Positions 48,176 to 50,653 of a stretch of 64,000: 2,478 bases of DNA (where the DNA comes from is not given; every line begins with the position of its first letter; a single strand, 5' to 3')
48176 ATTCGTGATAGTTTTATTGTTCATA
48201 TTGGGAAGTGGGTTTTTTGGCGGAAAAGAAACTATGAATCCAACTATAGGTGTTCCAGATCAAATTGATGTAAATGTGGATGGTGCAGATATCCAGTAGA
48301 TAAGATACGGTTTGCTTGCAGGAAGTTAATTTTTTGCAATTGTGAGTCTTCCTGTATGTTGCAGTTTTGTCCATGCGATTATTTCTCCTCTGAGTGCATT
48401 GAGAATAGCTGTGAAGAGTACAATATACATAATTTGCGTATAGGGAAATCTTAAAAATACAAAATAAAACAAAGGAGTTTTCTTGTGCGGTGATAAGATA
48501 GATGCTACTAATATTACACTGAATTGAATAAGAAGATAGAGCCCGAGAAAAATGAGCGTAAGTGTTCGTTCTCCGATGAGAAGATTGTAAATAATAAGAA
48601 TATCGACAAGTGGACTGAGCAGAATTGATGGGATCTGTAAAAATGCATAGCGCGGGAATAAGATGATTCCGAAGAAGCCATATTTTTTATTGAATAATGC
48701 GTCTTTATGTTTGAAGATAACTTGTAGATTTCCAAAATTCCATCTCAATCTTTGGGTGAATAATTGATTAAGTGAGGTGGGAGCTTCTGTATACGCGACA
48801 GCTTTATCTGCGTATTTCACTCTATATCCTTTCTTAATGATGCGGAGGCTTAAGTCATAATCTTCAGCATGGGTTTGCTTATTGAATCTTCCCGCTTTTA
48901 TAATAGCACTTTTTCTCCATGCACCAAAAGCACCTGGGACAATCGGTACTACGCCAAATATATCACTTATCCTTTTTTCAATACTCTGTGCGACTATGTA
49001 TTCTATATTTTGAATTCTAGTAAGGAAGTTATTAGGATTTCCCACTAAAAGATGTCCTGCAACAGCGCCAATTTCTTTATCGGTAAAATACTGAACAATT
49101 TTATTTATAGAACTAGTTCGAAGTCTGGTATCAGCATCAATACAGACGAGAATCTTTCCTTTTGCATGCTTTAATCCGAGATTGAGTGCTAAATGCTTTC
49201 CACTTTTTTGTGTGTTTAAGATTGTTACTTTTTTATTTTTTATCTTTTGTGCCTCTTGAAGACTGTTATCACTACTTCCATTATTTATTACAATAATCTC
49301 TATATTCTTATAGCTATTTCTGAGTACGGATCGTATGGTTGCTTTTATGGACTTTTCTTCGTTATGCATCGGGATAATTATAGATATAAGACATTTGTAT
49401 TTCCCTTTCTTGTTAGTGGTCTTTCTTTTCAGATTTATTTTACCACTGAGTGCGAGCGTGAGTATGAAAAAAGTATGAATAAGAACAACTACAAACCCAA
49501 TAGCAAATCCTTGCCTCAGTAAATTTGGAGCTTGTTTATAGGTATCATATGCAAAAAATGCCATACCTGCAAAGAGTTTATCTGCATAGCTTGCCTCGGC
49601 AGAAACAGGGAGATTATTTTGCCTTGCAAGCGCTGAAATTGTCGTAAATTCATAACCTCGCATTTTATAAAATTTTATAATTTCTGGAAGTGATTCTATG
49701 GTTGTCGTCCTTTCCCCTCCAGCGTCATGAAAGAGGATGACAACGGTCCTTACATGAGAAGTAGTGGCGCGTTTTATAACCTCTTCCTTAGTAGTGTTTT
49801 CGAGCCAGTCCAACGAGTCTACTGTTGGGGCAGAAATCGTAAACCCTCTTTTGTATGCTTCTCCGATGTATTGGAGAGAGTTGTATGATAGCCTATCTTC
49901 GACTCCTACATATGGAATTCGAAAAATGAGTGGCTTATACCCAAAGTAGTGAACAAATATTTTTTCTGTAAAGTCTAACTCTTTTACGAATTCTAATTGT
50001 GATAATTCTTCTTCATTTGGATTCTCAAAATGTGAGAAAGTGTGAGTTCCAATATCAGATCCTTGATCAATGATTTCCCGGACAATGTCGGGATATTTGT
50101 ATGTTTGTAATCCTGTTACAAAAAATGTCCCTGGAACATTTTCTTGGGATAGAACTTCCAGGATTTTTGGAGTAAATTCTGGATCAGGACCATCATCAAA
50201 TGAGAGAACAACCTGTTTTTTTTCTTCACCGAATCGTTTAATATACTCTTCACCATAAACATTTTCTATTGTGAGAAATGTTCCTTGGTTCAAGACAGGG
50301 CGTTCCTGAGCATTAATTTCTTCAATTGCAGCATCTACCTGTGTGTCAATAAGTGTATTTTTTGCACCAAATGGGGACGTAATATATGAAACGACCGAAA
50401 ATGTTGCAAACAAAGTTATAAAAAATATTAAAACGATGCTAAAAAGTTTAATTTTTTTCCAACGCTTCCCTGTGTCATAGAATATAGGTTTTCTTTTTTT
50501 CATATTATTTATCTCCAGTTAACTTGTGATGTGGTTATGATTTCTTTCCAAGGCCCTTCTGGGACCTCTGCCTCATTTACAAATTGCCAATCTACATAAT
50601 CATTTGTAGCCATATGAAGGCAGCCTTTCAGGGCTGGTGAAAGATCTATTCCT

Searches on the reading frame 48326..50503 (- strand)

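Call 63: search_protein_families(library=pfam, proteins=[window:48326-50503:-], max_evalue=0.001)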
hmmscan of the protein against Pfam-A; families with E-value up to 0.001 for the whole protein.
window:48326-50503:- (725 aa): 7 families
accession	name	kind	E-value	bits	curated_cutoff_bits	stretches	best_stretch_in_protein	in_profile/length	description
PF00535.33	Glycos_transf_2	-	1.1e-31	110.4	23.3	1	374-534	1-164/168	Glycosyl transferase family 2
PF13641.12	Glyco_tranf_2_3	-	1.6e-29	104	27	1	373-591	3-230/230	Glycosyltransferase like family 2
PF13632.12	Glyco_trans_2_3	-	3.1e-25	89.6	27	1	452-657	2-190/198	Glycosyl transferase family group 2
PF01522.26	Polysacc_deac_1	-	4.7e-25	88.4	23.1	1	94-205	5-112/124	Polysaccharide deacetylase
PF13506.12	Glyco_transf_21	-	3.4e-15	56.4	21.7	1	435-589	17-173/174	Glycosyl transferase family 21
PF03142.21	Chitin_synth_2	-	1.8e-12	47.1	27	1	441-534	194-289/527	Chitin synthase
PF10111.15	Glyco_tranf_2_2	-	1.2e-11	45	27.3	1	374-578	1-222/276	Glycosyltransferase like family 2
